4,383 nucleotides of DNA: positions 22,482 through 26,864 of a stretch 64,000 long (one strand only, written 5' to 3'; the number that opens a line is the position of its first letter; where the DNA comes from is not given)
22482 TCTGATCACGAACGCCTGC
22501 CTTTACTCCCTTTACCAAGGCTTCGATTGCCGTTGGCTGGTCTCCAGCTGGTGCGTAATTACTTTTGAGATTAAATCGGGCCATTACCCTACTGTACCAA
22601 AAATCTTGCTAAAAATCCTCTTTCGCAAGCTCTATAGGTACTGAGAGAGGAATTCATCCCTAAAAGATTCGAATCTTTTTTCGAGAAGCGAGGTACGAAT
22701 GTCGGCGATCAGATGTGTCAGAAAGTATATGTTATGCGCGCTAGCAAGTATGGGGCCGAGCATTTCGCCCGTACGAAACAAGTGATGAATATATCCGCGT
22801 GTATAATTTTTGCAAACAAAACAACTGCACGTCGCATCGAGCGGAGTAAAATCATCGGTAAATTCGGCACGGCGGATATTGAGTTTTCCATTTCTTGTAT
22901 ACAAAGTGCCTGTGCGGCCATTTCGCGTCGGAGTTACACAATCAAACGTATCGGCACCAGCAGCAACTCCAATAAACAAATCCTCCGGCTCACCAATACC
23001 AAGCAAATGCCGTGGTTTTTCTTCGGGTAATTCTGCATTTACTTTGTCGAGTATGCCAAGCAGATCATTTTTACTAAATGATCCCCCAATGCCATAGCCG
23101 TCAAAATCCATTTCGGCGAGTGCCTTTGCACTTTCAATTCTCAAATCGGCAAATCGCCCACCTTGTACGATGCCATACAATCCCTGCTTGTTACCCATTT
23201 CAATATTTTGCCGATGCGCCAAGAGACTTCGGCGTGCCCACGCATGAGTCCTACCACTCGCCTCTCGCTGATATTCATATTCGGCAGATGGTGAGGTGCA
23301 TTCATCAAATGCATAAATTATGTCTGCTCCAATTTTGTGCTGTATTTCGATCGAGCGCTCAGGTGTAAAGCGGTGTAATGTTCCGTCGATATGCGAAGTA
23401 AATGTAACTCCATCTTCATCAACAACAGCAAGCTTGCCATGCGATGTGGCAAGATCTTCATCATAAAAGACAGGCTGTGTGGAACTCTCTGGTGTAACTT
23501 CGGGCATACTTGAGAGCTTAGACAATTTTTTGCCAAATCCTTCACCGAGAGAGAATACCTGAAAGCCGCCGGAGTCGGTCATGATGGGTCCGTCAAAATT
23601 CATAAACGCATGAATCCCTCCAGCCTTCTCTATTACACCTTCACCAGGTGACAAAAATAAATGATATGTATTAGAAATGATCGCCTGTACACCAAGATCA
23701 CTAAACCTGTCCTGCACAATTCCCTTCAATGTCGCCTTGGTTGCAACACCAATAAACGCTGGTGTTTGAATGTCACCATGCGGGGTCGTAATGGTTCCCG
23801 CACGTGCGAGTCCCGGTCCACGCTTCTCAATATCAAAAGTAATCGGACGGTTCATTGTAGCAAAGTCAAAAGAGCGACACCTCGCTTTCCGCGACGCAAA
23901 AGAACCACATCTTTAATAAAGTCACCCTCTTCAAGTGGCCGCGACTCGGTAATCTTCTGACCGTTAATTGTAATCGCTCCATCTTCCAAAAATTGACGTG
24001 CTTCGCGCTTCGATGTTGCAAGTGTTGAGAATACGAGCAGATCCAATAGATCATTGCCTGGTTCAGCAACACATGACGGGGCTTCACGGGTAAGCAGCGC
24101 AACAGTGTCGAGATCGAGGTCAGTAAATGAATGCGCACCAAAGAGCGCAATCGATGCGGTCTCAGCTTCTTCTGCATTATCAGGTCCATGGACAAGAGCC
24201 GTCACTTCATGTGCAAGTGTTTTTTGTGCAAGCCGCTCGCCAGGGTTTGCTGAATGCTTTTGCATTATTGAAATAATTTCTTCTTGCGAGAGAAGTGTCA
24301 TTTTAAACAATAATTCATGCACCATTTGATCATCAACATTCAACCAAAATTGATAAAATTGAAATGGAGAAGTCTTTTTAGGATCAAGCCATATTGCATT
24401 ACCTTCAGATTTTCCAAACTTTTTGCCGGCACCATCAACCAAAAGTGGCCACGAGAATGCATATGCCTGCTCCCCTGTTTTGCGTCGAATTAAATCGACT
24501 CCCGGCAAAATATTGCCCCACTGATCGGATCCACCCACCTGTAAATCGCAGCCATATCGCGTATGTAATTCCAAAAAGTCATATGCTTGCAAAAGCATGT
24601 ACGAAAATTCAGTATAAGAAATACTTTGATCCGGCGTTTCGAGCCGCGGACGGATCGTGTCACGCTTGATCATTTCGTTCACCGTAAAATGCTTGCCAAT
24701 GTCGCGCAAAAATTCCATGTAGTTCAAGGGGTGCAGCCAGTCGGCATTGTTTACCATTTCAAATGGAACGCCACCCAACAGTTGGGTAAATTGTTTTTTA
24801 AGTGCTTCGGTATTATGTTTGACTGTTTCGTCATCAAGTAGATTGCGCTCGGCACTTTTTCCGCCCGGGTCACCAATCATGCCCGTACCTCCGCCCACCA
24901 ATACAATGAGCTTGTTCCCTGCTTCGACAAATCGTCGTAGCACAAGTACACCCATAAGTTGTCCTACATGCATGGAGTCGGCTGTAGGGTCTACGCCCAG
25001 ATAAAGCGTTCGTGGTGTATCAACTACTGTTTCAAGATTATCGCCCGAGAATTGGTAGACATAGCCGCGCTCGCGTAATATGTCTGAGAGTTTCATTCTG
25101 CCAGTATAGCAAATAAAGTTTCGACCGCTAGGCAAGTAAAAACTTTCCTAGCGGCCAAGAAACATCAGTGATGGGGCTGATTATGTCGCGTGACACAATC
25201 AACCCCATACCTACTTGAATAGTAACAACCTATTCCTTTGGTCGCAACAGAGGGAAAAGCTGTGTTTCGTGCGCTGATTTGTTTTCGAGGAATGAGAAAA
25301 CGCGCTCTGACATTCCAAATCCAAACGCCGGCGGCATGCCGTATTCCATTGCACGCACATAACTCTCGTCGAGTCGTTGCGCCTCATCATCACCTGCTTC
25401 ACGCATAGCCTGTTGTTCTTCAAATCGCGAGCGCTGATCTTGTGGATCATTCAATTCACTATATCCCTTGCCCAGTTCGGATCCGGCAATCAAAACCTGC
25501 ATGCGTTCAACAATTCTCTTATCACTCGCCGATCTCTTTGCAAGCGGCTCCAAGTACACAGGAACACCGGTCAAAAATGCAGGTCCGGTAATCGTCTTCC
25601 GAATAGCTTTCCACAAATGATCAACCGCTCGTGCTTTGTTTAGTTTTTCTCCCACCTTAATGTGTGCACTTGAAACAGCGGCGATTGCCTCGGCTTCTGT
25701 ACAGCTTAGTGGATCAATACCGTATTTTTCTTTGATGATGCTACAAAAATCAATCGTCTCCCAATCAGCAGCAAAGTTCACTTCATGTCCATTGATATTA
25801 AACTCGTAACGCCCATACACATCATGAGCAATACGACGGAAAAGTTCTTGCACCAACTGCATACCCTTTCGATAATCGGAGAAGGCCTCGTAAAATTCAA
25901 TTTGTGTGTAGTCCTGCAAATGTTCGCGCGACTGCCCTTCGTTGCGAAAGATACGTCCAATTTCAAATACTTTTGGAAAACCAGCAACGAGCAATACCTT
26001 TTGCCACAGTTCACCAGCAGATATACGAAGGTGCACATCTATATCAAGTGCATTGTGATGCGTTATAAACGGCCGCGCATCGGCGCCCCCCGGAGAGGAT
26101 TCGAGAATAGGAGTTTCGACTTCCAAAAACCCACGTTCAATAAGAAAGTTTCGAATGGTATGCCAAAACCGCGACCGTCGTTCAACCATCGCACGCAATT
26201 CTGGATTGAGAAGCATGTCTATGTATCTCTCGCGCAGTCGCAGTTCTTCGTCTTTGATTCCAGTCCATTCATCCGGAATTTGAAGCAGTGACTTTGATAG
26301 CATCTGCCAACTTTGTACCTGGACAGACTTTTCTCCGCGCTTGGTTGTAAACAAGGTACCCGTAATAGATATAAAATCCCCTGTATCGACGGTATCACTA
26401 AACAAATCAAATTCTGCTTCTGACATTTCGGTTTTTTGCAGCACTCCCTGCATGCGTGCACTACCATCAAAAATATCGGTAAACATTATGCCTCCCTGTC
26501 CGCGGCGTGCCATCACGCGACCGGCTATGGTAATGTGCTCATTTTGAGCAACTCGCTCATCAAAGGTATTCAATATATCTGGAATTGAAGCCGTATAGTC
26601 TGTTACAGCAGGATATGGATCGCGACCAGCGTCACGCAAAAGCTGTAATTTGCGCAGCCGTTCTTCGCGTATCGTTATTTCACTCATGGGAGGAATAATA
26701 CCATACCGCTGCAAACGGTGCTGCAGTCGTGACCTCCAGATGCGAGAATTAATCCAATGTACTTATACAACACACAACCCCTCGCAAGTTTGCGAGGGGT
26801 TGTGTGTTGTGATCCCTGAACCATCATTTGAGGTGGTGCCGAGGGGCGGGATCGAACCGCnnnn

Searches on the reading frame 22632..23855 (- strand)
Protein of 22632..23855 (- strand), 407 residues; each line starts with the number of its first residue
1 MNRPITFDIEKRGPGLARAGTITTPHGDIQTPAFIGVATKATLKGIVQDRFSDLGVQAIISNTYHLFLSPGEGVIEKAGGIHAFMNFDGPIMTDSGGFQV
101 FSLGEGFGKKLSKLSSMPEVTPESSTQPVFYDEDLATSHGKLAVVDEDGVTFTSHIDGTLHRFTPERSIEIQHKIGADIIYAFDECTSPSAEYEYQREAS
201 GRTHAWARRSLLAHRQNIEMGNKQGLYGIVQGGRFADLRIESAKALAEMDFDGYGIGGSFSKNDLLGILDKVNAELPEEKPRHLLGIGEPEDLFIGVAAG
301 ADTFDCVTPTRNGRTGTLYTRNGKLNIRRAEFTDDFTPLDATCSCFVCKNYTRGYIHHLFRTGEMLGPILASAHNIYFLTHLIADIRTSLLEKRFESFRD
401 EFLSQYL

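Call 71: search_protein_families(library=pfam, proteins=[window:22632-23855:-], max_evalue=0.001)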
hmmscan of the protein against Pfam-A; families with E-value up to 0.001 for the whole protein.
window:22632-23855:- (407 aa): 1 family
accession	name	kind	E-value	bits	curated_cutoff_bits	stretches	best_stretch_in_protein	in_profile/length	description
PF01702.25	TGT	-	3.9e-134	447.7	26.3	2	138-406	88-355/357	Queuine tRNA-ribosyltransferase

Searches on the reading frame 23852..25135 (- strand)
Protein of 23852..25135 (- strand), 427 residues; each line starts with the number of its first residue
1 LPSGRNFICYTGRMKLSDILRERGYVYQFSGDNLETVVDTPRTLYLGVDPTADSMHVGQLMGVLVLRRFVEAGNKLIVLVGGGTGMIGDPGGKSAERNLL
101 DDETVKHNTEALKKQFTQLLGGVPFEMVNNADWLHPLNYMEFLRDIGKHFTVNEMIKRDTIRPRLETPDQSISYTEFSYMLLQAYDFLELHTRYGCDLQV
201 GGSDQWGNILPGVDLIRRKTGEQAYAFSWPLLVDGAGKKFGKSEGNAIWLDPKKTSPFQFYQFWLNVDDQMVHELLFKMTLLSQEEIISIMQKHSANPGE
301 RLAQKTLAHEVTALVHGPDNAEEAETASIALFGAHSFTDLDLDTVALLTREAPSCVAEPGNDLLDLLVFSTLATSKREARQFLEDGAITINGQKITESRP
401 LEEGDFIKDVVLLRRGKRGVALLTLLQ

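Call 71: search_protein_families(library=pfam, proteins=[window:23852-25135:-], max_evalue=0.001)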
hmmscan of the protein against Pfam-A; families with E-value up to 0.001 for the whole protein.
window:23852-25135:- (427 aa): 3 families
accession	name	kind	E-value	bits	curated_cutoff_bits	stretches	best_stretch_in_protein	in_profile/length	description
PF00579.31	tRNA-synt_1b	-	2.6e-77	260.5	21.1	1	42-332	6-291/292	tRNA synthetases class I (W and Y)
PF22421.1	SYY_C-terminal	-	9.6e-13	48.3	27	1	350-419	7-79/83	Tyrosine--tRNA ligase SYY-like C-terminal domain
PF01479.30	S4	-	6.8e-09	35.8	22.8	1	365-407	5-48/48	S4 domain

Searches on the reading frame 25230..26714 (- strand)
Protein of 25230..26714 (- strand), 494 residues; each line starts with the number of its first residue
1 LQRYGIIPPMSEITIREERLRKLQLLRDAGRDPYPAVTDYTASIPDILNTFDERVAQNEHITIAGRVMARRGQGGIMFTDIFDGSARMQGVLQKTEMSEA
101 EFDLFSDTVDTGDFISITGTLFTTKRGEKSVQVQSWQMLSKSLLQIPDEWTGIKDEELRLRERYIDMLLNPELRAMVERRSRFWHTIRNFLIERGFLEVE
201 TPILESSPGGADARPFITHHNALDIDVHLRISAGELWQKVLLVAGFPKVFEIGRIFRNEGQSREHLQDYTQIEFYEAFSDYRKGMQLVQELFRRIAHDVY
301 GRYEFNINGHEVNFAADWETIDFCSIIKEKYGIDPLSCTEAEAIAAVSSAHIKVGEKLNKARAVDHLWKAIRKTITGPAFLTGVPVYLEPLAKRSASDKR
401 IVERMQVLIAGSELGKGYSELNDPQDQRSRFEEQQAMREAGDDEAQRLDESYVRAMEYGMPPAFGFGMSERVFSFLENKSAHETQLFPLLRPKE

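Call 72: search_protein_families(library=pfam, proteins=[window:25230-26714:-], max_evalue=0.001)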
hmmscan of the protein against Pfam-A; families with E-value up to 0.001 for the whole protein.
window:25230-26714:- (494 aa): 3 families
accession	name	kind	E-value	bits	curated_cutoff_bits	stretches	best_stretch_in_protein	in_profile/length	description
PF00152.25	tRNA-synt_2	-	5.8e-63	213.2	25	1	155-489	1-306/308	tRNA synthetases class II (D, K and N)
PF01336.31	tRNA_anti-codon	-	5.5e-15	55.5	27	1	61-139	1-75/75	OB-fold nucleic acid binding domain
PF01409.25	tRNA-synt_2d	-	0.0007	19.6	19.8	0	248-301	104-155/246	tRNA synthetases class II core domain (F)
